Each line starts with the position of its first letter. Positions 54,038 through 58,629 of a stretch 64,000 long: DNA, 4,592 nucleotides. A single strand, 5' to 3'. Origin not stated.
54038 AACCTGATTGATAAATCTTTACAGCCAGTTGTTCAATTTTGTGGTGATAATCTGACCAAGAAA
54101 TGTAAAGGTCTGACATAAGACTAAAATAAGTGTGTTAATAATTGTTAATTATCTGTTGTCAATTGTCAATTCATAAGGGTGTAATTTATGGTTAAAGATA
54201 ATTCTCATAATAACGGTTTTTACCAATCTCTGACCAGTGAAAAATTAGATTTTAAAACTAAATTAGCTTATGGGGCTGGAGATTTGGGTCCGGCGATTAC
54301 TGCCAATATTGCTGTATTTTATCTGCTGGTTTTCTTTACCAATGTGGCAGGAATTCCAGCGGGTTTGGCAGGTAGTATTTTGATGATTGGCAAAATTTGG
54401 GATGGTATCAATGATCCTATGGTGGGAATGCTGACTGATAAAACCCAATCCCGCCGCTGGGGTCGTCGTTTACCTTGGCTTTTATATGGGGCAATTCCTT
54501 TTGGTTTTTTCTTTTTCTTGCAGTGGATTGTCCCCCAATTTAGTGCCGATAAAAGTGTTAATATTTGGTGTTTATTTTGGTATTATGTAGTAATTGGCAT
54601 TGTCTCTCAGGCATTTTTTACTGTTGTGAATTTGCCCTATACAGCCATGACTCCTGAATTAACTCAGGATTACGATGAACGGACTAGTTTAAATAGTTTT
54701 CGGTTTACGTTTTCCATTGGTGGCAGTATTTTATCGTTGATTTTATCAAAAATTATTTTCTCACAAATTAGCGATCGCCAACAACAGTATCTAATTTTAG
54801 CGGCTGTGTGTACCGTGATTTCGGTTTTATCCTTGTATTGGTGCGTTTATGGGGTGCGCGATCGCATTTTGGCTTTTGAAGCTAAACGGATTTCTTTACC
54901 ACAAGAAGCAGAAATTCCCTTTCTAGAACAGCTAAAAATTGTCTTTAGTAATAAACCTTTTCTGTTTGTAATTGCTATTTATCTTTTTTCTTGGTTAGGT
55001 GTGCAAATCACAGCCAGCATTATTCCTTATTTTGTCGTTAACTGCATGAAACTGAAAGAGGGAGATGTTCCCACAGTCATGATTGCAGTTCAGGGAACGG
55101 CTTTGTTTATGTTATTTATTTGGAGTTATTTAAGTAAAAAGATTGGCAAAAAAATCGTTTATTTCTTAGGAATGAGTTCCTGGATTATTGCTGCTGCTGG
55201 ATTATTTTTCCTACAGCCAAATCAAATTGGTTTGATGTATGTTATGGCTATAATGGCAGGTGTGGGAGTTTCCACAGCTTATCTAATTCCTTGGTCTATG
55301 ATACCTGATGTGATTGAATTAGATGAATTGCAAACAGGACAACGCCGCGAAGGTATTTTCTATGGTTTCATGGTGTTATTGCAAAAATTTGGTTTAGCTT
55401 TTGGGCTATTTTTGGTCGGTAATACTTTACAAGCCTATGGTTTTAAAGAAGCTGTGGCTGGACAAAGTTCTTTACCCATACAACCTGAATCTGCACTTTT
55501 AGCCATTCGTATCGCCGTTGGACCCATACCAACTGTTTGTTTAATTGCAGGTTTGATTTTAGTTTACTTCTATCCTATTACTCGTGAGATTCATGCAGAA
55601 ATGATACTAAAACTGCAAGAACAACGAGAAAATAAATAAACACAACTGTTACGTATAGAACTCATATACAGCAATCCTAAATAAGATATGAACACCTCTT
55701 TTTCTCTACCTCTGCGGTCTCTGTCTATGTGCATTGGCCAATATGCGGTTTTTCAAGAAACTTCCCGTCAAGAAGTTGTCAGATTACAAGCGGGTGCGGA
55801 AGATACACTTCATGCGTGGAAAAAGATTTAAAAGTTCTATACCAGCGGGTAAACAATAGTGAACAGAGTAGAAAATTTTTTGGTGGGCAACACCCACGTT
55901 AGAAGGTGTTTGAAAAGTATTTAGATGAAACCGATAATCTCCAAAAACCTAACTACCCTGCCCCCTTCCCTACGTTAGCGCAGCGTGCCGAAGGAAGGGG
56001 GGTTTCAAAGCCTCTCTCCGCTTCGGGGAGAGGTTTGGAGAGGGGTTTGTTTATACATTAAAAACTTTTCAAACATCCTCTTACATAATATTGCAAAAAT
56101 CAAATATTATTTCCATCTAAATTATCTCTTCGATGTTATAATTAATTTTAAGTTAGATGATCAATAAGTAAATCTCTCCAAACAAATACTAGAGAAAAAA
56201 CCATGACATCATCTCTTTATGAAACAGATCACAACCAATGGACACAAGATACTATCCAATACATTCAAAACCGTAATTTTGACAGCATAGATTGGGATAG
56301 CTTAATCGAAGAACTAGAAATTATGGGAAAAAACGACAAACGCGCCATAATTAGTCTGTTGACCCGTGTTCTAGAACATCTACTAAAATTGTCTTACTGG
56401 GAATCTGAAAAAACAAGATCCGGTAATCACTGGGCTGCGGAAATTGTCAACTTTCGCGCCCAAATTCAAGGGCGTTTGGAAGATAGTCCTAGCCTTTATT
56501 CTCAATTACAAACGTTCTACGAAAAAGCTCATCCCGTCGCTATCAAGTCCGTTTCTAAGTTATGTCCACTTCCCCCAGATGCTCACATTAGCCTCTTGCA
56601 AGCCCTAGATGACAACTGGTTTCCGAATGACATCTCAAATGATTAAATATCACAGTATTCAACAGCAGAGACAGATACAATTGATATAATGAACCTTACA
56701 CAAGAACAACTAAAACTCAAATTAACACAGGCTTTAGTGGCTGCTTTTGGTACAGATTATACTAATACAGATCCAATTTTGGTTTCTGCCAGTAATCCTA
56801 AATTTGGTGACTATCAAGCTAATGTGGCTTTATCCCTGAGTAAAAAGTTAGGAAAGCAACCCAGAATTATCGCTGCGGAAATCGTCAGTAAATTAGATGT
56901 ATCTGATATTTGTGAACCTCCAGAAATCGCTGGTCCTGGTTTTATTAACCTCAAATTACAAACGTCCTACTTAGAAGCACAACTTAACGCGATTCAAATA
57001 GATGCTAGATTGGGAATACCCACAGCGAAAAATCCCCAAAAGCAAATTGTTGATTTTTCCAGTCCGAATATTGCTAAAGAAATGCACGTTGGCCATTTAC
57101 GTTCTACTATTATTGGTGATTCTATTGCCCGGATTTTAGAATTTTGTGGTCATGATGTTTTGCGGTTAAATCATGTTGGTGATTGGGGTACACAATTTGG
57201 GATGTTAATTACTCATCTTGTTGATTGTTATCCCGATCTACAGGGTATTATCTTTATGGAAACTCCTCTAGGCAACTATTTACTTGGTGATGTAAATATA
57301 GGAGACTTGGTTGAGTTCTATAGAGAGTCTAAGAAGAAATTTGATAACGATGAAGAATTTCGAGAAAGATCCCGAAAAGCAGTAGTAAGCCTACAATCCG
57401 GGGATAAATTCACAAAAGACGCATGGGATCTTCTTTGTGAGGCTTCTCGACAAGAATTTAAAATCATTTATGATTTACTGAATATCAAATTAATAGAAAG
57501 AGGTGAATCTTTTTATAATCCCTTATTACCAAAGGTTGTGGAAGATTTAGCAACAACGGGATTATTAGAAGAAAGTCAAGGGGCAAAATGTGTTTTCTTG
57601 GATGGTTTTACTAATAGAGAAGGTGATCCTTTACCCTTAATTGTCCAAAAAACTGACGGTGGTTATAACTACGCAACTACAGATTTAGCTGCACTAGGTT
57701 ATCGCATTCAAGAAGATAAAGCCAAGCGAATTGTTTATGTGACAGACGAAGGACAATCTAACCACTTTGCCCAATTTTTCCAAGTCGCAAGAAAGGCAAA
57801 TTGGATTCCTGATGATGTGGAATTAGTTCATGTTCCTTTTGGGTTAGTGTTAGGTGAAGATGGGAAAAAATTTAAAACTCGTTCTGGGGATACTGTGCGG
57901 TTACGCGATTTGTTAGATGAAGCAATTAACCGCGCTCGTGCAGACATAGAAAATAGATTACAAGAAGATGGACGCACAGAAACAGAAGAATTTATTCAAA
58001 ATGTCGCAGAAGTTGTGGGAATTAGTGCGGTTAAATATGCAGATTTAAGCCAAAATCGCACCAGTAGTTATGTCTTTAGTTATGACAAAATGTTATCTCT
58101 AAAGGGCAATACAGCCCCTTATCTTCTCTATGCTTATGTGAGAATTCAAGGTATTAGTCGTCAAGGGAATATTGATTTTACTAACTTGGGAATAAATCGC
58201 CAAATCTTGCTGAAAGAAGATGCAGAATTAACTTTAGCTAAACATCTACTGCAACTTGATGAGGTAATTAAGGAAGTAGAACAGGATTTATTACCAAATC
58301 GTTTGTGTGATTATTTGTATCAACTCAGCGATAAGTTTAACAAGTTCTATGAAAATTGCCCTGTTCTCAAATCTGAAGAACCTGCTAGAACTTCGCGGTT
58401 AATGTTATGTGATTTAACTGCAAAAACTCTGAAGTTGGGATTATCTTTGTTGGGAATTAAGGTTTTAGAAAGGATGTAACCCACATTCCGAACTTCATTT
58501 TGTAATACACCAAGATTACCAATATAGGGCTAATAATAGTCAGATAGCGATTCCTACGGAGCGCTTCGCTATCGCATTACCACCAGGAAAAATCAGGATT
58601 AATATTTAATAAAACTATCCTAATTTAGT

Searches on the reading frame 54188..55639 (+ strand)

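Call 49: search_protein_families(library=pfam, proteins=[window:54188-55639:+], max_evalue=0.00001)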
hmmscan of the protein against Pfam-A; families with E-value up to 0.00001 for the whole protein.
window:54188-55639:+ (483 aa): 2 families
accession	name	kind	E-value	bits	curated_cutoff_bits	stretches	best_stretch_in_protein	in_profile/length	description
PF13347.12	MFS_2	-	1.1e-103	347.5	27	1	28-466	2-427/427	MFS/sugar transport protein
PF07690.21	MFS_1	-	1.1e-20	74.3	33.4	1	49-406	22-346/347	Major Facilitator Superfamily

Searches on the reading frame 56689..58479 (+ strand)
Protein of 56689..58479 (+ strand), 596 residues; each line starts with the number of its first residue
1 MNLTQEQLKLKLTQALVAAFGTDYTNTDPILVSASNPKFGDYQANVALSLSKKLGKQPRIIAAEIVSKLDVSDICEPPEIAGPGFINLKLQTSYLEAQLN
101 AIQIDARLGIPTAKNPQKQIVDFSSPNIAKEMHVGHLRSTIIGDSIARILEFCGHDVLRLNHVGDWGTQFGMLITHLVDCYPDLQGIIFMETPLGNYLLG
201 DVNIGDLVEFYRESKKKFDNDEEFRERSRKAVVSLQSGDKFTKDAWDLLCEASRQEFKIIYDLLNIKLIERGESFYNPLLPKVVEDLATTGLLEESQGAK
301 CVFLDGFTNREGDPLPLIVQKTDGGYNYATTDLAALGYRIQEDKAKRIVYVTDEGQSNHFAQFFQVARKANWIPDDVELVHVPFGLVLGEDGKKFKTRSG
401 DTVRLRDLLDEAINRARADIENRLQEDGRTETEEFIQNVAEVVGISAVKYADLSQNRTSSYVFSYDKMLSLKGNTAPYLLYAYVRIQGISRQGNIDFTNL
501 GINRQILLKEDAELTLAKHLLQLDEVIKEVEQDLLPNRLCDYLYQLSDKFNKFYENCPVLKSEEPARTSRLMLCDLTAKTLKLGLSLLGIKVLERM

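Call 49: search_protein_families(library=pfam, proteins=[window:56689-58479:+], max_evalue=0.00001)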
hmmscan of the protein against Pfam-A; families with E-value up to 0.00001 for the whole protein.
window:56689-58479:+ (596 aa): 3 families
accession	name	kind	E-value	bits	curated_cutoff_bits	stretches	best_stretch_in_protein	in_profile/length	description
PF00750.26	tRNA-synt_1d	-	1.6e-129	432.3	23.3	1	104-465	7-349/349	tRNA synthetases class I (R), catalytic domain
PF05746.21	DALR_1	-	2.1e-37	128.2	22.3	1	479-596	1-117/117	DALR anticodon binding domain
PF03485.21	Arg_tRNA_synt_N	-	3.1e-24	85.8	21.5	1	7-90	2-85/85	Arginyl tRNA synthetase N terminal domain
